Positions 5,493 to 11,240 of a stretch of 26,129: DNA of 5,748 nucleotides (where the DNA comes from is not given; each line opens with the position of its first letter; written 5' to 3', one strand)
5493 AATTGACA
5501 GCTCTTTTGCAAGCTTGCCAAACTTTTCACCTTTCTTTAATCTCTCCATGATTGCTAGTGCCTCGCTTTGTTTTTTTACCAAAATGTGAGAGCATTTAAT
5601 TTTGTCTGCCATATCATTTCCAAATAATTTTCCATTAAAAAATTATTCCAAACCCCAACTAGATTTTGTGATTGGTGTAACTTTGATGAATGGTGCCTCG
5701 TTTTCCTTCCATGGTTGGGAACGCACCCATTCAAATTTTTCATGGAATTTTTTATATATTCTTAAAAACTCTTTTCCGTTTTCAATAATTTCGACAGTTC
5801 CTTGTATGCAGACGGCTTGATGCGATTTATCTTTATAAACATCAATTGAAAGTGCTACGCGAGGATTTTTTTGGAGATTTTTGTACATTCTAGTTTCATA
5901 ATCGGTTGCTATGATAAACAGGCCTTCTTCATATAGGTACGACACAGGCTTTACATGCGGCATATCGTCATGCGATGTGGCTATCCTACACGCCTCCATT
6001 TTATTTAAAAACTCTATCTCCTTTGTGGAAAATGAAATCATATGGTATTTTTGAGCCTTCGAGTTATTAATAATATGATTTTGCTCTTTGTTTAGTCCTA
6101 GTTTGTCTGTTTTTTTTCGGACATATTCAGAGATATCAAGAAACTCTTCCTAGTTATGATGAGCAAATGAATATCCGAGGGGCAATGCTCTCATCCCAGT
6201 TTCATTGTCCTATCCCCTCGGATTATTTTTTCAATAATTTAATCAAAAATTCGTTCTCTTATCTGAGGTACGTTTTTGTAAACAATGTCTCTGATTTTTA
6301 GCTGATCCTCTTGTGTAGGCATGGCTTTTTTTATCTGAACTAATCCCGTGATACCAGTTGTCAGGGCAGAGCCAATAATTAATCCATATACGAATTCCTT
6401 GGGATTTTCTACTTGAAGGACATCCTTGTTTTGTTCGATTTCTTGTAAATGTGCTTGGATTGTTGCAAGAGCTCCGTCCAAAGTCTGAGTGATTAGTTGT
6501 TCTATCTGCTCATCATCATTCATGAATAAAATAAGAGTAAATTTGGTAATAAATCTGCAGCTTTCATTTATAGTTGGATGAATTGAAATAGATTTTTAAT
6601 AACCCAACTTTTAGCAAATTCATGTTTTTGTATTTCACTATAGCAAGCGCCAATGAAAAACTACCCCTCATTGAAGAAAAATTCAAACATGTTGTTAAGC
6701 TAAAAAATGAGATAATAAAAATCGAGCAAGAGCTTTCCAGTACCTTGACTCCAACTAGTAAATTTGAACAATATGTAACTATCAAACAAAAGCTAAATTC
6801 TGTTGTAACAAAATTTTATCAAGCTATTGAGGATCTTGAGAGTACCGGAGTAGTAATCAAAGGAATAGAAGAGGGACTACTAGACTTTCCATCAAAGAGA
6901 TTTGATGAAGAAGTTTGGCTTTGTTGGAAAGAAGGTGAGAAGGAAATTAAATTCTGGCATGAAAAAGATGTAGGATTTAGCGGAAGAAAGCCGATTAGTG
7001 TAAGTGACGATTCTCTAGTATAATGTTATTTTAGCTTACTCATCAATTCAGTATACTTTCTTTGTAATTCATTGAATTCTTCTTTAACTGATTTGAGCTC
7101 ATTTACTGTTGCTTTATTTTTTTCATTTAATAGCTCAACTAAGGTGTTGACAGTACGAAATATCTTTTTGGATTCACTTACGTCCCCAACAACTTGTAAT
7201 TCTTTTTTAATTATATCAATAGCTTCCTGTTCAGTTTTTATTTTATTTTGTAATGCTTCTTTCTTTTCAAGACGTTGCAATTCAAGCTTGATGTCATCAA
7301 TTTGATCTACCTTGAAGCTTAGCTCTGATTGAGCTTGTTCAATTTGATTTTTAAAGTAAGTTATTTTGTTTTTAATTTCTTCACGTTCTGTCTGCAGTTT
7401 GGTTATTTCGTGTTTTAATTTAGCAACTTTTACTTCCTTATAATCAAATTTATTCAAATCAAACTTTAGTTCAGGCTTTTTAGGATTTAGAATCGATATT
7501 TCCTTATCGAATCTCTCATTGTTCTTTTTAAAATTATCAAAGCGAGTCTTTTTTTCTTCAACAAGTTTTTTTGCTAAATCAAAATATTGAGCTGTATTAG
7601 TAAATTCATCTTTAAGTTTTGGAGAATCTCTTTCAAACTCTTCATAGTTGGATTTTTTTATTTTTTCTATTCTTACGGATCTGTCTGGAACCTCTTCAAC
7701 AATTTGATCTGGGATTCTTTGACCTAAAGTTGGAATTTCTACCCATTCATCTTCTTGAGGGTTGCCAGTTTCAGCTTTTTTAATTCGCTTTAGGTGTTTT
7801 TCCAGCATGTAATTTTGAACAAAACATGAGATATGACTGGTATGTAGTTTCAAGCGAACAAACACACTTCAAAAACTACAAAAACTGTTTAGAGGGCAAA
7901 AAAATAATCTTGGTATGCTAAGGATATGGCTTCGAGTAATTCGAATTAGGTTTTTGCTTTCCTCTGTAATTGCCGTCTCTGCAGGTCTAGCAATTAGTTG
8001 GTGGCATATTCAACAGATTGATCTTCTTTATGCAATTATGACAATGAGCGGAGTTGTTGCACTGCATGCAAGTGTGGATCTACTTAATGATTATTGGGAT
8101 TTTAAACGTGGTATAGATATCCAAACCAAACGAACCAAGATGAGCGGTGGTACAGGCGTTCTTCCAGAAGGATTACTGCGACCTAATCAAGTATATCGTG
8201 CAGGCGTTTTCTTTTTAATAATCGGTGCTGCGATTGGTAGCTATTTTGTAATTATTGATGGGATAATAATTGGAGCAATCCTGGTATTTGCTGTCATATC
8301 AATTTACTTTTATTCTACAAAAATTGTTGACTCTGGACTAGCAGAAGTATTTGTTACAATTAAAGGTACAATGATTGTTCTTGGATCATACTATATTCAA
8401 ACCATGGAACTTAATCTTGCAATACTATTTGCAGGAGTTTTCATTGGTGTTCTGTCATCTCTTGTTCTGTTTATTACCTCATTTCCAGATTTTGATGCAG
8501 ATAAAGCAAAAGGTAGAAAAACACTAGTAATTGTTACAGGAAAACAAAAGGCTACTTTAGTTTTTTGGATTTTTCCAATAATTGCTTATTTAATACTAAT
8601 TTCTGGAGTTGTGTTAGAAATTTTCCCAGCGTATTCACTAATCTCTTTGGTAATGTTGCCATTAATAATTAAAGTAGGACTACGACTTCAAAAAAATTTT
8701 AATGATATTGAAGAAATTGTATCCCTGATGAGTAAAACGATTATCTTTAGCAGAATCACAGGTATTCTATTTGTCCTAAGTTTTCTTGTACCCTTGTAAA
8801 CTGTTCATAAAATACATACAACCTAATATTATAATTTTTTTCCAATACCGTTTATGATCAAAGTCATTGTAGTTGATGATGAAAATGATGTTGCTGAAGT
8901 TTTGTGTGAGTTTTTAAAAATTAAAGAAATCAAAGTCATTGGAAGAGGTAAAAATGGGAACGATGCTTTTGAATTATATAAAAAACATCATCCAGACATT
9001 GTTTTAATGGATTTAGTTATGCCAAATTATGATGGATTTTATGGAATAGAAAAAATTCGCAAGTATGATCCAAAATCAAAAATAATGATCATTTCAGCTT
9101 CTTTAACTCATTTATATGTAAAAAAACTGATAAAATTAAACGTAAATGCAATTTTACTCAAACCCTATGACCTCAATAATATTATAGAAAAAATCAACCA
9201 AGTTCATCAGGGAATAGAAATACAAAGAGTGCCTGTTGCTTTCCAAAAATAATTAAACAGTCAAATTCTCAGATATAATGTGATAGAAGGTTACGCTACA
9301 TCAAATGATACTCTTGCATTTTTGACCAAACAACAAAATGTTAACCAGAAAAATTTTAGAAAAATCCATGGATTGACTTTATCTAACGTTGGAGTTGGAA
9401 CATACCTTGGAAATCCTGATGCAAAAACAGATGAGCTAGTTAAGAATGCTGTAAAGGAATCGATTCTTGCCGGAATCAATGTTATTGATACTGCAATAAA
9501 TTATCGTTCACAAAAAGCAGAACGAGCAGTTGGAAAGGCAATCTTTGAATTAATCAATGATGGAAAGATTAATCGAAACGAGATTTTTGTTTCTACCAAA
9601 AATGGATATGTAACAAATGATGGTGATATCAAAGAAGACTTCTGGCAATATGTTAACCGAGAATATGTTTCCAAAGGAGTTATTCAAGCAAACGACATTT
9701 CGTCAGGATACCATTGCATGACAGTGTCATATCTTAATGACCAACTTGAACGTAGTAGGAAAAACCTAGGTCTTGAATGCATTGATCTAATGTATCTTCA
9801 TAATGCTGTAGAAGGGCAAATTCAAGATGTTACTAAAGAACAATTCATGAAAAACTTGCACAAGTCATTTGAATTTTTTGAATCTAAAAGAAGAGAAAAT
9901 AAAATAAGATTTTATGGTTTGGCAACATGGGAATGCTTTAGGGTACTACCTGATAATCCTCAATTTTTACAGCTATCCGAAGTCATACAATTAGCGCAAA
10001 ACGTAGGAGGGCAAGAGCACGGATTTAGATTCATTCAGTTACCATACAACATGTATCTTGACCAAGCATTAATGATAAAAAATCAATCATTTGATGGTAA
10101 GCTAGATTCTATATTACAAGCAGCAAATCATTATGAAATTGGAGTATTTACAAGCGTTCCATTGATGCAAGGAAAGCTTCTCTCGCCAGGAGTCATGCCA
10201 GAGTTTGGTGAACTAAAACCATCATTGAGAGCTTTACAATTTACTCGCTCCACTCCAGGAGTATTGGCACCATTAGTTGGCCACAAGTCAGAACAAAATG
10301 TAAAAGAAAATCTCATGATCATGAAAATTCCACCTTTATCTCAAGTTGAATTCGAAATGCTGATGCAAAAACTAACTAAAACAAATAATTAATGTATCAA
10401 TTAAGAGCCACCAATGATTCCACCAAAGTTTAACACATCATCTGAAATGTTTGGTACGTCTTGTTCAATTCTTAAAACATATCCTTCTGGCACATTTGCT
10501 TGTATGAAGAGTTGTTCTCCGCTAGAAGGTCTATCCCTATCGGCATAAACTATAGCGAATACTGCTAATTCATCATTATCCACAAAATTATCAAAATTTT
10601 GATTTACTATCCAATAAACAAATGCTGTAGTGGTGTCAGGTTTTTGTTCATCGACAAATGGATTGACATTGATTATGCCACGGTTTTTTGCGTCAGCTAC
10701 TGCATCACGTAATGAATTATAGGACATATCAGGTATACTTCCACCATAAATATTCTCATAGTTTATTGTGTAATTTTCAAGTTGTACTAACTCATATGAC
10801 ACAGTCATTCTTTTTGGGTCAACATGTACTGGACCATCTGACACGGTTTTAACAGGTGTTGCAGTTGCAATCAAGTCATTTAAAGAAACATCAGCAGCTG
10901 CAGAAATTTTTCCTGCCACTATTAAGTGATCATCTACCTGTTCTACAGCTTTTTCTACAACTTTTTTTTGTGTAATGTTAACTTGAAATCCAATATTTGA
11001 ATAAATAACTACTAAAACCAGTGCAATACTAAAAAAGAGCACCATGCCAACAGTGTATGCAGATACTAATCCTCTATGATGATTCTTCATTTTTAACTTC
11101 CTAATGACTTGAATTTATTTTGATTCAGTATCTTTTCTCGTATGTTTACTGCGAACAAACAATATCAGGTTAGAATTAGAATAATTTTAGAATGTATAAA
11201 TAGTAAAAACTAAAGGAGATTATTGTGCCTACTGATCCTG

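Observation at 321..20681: Recurrent 17-bp palindrome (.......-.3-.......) in front of the accessory genes: candidate dispersed regulon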

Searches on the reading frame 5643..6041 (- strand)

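Call 9: search_protein_families(library=pfam, proteins=[window:5643-6041:-], max_evalue=0.01)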
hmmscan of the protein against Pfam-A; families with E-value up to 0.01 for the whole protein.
window:5643-6041:- (132 aa): 4 families
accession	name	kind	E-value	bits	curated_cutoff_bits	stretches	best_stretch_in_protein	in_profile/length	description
PF01243.27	PNPOx_N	-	7.9e-17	62.2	28.1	1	10-114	7-105/120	Pyridoxamine 5'-phosphate oxidase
PF12900.13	Pyridox_ox_2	-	3.8e-11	43.6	27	1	10-116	7-123/140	Pyridoxamine 5'-phosphate oxidase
PF16242.11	Pyrid_ox_like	-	0.0057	16.6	28.8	1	10-91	8-90/149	Pyridoxamine 5'-phosphate oxidase like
PF04299.18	FMN_bind_2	-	0.006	16.7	22.4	0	74-117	105-148/168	Putative FMN-binding domain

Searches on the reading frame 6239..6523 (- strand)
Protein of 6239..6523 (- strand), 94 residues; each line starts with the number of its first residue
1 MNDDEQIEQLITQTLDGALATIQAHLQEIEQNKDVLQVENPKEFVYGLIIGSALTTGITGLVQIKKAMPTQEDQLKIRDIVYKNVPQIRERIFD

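Call 9: search_protein_families(library=pfam, proteins=[window:6239-6523:-], max_evalue=0.01)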
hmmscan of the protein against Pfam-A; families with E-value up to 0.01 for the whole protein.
window:6239-6523:- (94 aa): 1 family
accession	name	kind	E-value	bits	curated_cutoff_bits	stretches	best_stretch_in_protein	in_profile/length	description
PF16644.10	NEXCaM_BD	-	0.0089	16.7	26.7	0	63-92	15-42/109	Regulatory region of Na+/H+ exchanger NHE binds to calmodulin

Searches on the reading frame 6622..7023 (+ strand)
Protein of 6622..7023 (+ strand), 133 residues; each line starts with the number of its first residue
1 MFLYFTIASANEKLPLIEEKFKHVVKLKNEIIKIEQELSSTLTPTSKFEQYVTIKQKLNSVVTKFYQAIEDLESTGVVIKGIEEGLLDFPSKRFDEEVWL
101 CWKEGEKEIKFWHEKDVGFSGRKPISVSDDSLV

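Call 9: search_protein_families(library=pfam, proteins=[window:6622-7023:+], max_evalue=0.01)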
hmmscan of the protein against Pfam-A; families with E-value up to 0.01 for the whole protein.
window:6622-7023:+ (133 aa): 1 family
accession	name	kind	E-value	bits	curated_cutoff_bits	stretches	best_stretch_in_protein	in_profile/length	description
PF09969.14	DUF2203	-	2e-37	129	24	1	4-125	2-122/122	Uncharacterized conserved protein (DUF2203)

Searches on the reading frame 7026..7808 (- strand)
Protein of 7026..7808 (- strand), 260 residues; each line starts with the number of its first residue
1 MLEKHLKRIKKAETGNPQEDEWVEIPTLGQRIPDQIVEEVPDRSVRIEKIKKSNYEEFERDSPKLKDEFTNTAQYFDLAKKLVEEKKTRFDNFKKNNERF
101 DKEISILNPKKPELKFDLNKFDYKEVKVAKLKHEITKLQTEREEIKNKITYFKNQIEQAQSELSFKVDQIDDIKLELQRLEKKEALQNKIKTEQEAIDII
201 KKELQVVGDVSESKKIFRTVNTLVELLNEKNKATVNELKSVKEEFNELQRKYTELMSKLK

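Call 7: search_protein_families(library=pfam, proteins=[window:7026-7808:-], max_evalue=0.01)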
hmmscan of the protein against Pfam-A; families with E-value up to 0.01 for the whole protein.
window:7026-7808:- (260 aa): 3 families
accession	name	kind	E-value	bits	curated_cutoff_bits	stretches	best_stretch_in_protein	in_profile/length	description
PF05701.16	WEMBL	-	6.2e-06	25.7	35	1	130-257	39-159/562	Weak chloroplast movement under blue light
PF10046.14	BLOC1_2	-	0.00084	20.1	33.4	0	65-149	11-95/96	Biogenesis of lysosome-related organelles complex-1 subunit 2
PF08614.16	ATG16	-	0.0089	16.6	33.7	1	117-206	72-162/200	Autophagy protein 16 (ATG16)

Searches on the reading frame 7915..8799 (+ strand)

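Call 7: search_protein_families(library=pfam, proteins=[window:7915-8799:+], max_evalue=0.01)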
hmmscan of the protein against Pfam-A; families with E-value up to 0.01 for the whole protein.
window:7915-8799:+ (294 aa): 1 family
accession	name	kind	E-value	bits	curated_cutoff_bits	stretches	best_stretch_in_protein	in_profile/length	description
PF01040.23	UbiA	-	9.2e-26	91.1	34.2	1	20-258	4-231/250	UbiA prenyltransferase family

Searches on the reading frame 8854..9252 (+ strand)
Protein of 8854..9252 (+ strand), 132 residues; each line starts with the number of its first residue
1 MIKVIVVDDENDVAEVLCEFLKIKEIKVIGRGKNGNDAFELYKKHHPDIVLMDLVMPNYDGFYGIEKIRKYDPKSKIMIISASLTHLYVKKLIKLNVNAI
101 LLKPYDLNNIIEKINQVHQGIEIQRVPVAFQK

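Call 7: search_protein_families(library=pfam, proteins=[window:8854-9252:+], max_evalue=0.01)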
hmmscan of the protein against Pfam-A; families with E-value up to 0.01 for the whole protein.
window:8854-9252:+ (132 aa): 1 family
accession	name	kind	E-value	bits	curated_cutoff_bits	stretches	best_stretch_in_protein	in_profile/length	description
PF00072.30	Response_reg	-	3.9e-24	85.4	30.2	1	4-115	1-111/111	Response regulator receiver domain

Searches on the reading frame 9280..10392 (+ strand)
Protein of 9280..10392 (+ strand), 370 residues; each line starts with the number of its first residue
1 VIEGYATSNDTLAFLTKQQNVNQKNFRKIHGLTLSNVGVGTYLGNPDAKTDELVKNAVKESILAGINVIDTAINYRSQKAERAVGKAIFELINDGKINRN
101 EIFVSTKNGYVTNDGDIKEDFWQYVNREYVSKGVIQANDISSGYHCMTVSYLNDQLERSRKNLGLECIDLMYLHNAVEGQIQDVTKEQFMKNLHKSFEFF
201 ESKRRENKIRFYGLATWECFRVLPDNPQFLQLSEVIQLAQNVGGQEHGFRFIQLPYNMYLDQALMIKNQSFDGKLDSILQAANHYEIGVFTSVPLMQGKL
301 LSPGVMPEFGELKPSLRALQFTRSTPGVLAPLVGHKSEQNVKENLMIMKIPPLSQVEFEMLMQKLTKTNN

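Call 7: search_protein_families(library=pfam, proteins=[window:9280-10392:+], max_evalue=0.01)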
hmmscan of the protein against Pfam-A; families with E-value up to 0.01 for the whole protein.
window:9280-10392:+ (370 aa): 1 family
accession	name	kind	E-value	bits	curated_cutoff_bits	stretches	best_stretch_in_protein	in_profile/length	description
PF00248.27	Aldo_ket_red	-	3.3e-20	72.8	24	1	37-299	2-196/291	Aldo/keto reductase family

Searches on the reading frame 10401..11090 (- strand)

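Call 7: search_protein_families(library=pfam, proteins=[window:10401-11090:-], max_evalue=0.01)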
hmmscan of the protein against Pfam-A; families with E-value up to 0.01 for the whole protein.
window:10401-11090:- (229 aa): 1 family
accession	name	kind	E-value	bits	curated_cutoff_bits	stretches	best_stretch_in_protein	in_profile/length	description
PF01917.21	Arch_flagellin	-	0.0099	16.7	29.5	0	22-154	17-145/162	Archaebacterial flagellin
